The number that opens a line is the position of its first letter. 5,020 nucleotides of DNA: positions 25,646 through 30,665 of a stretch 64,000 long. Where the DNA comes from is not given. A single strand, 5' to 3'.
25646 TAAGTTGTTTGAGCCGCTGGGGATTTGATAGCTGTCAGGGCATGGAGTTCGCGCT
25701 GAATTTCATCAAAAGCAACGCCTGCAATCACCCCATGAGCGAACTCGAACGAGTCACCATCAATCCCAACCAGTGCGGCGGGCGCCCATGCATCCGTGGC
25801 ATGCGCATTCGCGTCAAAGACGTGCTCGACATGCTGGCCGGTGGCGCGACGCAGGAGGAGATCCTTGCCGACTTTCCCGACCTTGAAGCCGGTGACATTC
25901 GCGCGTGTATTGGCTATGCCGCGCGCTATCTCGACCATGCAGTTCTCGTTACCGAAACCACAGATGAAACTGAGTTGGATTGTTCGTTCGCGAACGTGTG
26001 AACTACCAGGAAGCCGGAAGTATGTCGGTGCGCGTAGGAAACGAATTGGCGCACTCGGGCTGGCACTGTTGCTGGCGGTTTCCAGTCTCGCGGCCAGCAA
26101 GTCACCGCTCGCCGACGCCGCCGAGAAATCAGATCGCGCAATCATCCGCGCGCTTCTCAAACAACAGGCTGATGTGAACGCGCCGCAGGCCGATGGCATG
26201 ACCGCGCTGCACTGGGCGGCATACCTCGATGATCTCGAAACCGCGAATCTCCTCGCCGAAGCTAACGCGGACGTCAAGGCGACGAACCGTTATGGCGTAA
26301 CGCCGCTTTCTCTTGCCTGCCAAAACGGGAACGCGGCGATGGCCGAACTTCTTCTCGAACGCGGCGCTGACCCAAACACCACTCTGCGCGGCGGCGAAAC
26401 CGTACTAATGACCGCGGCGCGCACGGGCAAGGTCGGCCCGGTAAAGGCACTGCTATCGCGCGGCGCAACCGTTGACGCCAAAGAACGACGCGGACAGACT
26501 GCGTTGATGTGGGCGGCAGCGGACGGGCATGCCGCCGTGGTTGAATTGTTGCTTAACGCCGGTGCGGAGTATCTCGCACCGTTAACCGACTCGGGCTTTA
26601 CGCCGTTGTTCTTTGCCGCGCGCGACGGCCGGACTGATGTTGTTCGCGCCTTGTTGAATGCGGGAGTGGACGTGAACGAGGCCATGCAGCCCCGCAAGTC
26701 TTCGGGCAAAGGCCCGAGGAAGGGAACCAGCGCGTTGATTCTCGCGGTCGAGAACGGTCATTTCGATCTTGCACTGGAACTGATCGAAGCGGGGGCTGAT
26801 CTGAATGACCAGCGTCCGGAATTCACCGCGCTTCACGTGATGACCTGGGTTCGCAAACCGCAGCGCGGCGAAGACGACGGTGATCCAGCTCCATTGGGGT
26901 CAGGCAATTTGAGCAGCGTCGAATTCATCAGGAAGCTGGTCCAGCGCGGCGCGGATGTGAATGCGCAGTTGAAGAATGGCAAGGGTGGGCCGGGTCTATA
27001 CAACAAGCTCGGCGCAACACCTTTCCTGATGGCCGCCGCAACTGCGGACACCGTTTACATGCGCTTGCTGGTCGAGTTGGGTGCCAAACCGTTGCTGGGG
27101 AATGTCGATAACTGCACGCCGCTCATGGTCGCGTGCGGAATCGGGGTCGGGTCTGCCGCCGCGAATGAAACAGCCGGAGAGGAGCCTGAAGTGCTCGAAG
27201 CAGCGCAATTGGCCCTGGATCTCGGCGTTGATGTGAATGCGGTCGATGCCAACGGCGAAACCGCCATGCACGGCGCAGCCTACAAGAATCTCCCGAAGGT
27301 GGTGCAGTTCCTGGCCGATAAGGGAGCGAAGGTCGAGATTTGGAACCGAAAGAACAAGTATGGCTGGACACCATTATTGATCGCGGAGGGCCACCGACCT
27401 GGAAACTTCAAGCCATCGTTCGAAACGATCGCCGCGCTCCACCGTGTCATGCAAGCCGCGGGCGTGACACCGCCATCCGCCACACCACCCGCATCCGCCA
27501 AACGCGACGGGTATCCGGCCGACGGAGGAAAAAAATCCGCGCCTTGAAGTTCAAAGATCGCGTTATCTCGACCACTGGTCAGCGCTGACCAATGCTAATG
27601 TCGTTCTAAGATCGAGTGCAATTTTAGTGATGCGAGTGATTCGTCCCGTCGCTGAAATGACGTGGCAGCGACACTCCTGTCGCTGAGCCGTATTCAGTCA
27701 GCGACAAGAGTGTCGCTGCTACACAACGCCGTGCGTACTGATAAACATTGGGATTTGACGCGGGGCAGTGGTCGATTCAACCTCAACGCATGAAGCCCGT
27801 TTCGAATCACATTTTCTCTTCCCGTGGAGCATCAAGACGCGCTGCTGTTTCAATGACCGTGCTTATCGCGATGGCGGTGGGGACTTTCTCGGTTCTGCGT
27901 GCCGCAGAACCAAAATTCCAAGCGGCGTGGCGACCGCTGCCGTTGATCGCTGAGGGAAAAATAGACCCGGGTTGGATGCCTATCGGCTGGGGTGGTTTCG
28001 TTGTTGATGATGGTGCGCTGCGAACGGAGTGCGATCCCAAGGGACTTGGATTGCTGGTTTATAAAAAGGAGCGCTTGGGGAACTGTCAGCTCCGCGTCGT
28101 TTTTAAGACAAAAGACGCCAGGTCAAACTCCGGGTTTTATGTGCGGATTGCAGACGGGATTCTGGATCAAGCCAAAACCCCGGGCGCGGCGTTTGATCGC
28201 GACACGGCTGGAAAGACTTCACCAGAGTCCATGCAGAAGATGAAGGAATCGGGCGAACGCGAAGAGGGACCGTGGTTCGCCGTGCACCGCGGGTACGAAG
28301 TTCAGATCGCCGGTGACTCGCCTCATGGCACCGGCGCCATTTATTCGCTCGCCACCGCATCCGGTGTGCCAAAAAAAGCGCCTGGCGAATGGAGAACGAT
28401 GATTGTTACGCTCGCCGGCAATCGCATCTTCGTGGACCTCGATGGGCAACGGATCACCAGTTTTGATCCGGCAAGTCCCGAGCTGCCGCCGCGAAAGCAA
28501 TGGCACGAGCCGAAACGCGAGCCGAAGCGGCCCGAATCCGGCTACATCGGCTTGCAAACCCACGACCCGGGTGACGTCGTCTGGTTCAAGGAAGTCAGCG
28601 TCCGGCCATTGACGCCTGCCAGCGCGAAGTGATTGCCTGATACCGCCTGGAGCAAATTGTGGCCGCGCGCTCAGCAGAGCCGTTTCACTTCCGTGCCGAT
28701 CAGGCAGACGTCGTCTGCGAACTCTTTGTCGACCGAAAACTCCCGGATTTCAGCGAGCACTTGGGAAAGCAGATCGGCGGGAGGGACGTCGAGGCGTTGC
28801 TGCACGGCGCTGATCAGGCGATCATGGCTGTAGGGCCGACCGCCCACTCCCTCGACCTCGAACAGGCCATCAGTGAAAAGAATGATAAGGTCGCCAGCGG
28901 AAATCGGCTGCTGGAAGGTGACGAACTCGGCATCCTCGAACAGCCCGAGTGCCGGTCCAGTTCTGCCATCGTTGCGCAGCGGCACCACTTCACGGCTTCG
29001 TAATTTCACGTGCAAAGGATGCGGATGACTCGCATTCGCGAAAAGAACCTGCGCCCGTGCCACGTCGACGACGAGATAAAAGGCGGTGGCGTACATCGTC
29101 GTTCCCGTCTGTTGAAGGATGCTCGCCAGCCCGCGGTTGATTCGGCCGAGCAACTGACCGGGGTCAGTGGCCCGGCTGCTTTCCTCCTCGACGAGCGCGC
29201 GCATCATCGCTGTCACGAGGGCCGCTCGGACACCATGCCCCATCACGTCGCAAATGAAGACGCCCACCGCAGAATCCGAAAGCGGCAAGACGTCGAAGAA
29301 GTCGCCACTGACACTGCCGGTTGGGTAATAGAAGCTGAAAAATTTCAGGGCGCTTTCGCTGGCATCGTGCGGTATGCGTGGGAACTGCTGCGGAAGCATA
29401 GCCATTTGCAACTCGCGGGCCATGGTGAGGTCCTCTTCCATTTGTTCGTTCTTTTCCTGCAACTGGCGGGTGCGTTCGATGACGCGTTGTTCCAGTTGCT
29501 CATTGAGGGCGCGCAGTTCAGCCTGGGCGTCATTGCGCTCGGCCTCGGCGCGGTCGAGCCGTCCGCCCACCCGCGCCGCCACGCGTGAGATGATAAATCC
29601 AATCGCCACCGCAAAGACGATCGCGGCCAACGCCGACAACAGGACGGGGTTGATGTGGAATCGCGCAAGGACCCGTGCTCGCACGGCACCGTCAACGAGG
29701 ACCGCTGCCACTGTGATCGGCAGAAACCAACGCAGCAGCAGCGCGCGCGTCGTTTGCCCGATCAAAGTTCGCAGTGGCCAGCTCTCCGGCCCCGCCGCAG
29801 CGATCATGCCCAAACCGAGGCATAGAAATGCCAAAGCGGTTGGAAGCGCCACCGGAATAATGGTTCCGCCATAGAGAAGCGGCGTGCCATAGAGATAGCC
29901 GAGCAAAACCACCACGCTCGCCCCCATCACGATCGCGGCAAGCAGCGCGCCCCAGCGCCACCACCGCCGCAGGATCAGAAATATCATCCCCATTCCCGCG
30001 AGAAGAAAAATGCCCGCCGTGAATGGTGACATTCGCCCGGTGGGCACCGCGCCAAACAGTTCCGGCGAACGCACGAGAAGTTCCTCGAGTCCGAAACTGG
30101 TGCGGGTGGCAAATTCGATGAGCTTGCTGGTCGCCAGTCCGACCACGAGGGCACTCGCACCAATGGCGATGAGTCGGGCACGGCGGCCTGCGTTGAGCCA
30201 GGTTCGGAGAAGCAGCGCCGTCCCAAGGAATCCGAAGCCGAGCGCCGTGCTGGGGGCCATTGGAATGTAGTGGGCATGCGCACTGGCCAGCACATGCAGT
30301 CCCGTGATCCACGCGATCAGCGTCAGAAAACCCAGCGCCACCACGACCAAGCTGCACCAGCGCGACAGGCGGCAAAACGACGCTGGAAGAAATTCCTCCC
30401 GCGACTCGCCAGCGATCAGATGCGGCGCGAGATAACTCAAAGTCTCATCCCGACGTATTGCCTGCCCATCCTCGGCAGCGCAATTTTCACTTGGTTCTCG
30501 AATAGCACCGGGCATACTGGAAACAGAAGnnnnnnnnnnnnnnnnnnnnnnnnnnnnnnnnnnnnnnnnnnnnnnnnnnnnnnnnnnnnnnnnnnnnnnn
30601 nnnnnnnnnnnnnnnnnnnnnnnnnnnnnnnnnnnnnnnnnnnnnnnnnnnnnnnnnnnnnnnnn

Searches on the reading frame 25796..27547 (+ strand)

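Call 22: search_protein_families(library=ncbifam, proteins=[window:25796-27547:+])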
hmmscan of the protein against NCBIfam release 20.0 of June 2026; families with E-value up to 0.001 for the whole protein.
window:25796-27547:+ (583 aa): 11 families
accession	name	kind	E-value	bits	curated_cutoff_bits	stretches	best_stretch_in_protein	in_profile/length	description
NF041931.2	MzaA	equivalog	6.7e-28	97.9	800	2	203-258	5-60/726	MZA anti-phage system associated sigma-70 family RNA polymerase sigma factor MzaA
NF043029.1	T4SS_AnkY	equivalog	7.9e-28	97.2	600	3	118-196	443-520/543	Dot/Icm T4SS effector AnkY/LegA9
NF043023.1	T4SS_AnkH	equivalog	3.3e-26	92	600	3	103-191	34-122/467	Dot/Icm T4SS effector AnkH/LegA3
NF043028.1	T4SS_AnkX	equivalog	1e-17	63.6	1400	1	167-296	385-521/938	Dot/Icm T4SS effector AnkN/AnkX/LegA8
NF043022.1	T4SS_AnkG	equivalog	3.1e-17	62.5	500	2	96-210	325-446/455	Dot/Icm T4SS effector AnkG/AnkZ/LegA7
TIGR00870.1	trp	subfamily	1.7e-12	46.2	498.75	1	97-205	127-216/747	transient-receptor-potential calcium channel protein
NF043021.1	T4SS_AnkF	equivalog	1.8e-11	43.1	1000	1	203-258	588-644/917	Dot/Icm T4SS effector AnkF/LegA14/Ceg31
NF043019.1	T4SS_AnkC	equivalog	7e-10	38.3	450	1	198-297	125-231/459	Dot/Icm T4SS effector AnkC/LegA12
NF043024.1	T4SS_AnkI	equivalog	1.5e-09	37.2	550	0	116-176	220-284/439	Dot/Icm T4SS effector AnkI/LegAS4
NF043027.1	T4SS_AnkQ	equivalog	1.7e-09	36.8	700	1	109-164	339-396/496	Dot/Icm T4SS effector AnkQ/LegA10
NF043020.1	T4SS_AnkD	equivalog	4.5e-05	22.6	500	0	159-194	73-108/426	Dot/Icm T4SS effector AnkD/LegA15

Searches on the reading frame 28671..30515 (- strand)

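Call 15: search_protein_families(library=ncbifam, proteins=[window:28671-30515:-])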
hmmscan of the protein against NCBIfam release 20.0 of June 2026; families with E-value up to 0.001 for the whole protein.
window:28671-30515:- (614 aa): 4 families
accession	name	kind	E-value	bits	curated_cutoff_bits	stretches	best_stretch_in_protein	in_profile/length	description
NF045505.1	RR_RssB_Pseudo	equivalog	1.8e-17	63.5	700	1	327-554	120-341/394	two-component system response regulator RssB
NF038263.1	prot_phos_SiaA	equivalog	4.7e-13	48.5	700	1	333-607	378-654/658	biofilm regulation protein phosphatase SiaA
TIGR02865.1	spore_II_E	equivalog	1.5e-08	33.2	490.8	1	400-605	564-758/764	stage II sporulation protein E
NF053512.1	nitric_RR_NosR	exception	0.00034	19.8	400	1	324-363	128-167/422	response regulator c-di-GMP phosphodiesterase, NosR family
